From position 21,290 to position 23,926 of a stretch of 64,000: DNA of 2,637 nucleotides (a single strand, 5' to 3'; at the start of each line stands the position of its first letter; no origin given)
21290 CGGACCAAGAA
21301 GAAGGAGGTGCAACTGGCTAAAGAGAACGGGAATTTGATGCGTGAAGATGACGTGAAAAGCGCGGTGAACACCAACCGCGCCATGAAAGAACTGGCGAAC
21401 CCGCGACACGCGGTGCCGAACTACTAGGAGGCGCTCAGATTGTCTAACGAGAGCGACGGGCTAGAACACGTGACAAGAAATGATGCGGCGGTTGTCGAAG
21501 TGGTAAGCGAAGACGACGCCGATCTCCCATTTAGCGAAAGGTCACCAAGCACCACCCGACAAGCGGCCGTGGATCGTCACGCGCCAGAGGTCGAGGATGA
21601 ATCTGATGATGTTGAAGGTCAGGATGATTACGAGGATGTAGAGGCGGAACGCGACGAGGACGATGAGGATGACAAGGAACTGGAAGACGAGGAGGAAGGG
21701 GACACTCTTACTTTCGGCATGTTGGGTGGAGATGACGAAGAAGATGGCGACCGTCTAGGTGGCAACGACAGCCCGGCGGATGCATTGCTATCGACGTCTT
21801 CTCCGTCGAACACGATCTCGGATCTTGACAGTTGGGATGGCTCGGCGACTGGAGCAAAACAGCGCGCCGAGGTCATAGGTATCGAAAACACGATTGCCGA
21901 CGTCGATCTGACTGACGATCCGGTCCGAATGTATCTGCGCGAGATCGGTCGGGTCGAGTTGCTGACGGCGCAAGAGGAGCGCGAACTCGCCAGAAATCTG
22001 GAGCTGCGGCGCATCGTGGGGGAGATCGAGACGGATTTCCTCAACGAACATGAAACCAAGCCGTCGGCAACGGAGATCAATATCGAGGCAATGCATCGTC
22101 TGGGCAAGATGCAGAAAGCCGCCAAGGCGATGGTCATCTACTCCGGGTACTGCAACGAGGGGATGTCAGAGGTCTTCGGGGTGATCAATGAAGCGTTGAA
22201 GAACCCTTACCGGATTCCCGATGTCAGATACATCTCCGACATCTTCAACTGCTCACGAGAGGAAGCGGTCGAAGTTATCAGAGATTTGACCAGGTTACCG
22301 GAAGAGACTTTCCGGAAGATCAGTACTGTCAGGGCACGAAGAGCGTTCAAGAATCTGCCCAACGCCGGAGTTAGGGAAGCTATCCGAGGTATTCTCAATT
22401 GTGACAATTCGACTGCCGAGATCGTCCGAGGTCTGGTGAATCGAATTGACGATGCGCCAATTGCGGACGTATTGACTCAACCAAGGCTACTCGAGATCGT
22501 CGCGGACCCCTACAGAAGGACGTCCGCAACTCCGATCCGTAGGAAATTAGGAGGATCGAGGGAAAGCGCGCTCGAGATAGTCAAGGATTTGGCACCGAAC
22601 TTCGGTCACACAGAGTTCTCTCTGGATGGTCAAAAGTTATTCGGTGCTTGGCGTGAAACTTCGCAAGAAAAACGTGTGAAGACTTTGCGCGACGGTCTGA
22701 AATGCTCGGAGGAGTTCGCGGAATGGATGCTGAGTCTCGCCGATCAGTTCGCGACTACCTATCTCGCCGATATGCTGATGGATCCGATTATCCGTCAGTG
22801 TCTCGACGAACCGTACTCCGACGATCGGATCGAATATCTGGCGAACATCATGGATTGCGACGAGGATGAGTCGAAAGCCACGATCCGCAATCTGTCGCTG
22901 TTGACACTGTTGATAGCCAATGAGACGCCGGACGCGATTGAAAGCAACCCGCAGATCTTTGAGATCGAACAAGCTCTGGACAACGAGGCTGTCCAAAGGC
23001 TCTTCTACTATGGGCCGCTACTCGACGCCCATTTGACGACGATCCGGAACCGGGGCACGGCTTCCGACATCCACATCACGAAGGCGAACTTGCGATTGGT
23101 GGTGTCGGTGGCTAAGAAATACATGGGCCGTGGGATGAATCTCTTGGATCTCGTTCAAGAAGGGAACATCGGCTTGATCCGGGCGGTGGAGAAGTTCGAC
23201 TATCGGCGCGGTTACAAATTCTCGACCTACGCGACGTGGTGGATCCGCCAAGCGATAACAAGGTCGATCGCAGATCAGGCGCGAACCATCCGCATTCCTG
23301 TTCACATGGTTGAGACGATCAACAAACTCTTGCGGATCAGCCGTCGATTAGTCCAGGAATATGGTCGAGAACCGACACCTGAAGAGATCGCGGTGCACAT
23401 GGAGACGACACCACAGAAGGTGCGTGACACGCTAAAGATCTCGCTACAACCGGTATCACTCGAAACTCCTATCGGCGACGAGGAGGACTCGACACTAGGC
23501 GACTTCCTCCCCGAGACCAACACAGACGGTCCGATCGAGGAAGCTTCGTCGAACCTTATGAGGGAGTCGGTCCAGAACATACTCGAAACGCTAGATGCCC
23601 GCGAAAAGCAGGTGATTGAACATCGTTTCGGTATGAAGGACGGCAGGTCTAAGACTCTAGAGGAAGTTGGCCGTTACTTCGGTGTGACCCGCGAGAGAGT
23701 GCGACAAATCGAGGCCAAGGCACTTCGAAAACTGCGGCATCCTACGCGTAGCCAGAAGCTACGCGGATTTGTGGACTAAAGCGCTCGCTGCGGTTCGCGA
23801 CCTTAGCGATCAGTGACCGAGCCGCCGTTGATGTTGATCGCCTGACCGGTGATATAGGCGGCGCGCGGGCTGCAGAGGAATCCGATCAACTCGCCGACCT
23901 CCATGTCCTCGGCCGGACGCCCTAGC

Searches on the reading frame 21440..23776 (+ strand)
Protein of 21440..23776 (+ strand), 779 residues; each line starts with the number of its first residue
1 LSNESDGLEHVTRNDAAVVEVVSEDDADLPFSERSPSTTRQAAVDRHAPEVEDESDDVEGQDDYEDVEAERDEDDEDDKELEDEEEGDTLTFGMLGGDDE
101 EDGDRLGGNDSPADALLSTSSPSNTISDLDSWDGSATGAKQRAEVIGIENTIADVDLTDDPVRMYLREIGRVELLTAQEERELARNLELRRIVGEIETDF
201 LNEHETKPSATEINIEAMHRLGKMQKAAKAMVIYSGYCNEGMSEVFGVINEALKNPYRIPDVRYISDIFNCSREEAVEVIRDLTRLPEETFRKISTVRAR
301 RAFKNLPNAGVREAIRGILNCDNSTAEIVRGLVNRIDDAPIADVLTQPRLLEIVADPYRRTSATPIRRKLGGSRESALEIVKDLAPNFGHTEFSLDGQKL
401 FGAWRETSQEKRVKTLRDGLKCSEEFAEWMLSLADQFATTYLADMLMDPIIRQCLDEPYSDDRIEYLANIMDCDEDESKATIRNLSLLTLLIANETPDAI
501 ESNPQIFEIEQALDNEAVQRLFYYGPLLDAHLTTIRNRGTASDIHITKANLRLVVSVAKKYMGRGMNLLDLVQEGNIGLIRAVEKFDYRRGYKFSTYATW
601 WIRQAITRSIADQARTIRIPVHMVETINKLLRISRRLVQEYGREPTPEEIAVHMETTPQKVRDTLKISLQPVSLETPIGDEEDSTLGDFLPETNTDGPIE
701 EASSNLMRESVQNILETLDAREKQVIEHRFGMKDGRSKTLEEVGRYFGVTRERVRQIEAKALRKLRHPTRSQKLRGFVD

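Call 60: search_protein_families(library=ncbifam, proteins=[window:21440-23776:+], max_evalue=1e-10)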
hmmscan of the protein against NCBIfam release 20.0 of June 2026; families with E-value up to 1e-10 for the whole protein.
window:21440-23776:+ (779 aa): 40 families (the best 25 are shown)
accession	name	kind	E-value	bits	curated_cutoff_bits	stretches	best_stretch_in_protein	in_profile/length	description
NF004208.0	PRK05658.1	equivalog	6.7e-141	471.3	555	1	545-779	396-630/631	RNA polymerase sigma factor RpoD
NF006666.0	PRK09210.1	equivalog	1.9e-135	451.9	572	1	542-779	133-370/370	RNA polymerase sigma factor RpoD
NF004561.0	PRK05901.1-3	equivalog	5.3e-119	398.7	582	1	531-779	289-537/537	RNA polymerase sigma factor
NF004560.0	PRK05901.1-1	equivalog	2.8e-117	392.9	711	1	532-779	269-516/516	RNA polymerase sigma factor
NF005643.0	PRK07406.1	equivalog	4.2e-116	388.3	500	1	541-778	160-396/397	RNA polymerase sigma factor RpoD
TIGR02393.1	RpoD_Cterm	equivalog_domain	4e-112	373.6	354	1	546-778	5-237/238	RNA polymerase sigma factor RpoD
NF004562.0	PRK05901.1-4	equivalog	1.1e-108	364.2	779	1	546-779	321-554/571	RNA polymerase sigma factor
NF005920.0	PRK07921.1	subfamily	6.8e-108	360.5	464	1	530-777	79-326/328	RNA polymerase sigma factor SigB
TIGR02997.1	Sig70-cyanoRpoD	subfamily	1.1e-103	346.6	384.5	1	531-766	64-298/298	RNA polymerase sigma factor, RpoD/SigA family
NF041931.2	MzaA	equivalog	1.5e-102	344.7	800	1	540-779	475-715/726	MZA anti-phage system associated sigma-70 family RNA polymerase sigma factor MzaA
NF005785.0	PRK07598.1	equivalog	6.2e-97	325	554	1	508-778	143-411/415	RNA polymerase sigma factor SigC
NF004565.0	PRK05901.2-3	equivalog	2.9e-92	310.1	484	1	539-778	251-499/501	RNA polymerase sigma factor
NF004566.0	PRK05901.2-4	equivalog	2.7e-90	303.7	531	1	545-778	196-443/448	RNA polymerase sigma factor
NF005642.0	PRK07405.1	subfamily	3e-87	292.8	524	1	529-768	70-308/318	RNA polymerase sigma factor SigD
TIGR02394.1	rpoS_proteo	equivalog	2.5e-86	289.7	378.7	1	545-773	50-278/285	RNA polymerase sigma factor RpoS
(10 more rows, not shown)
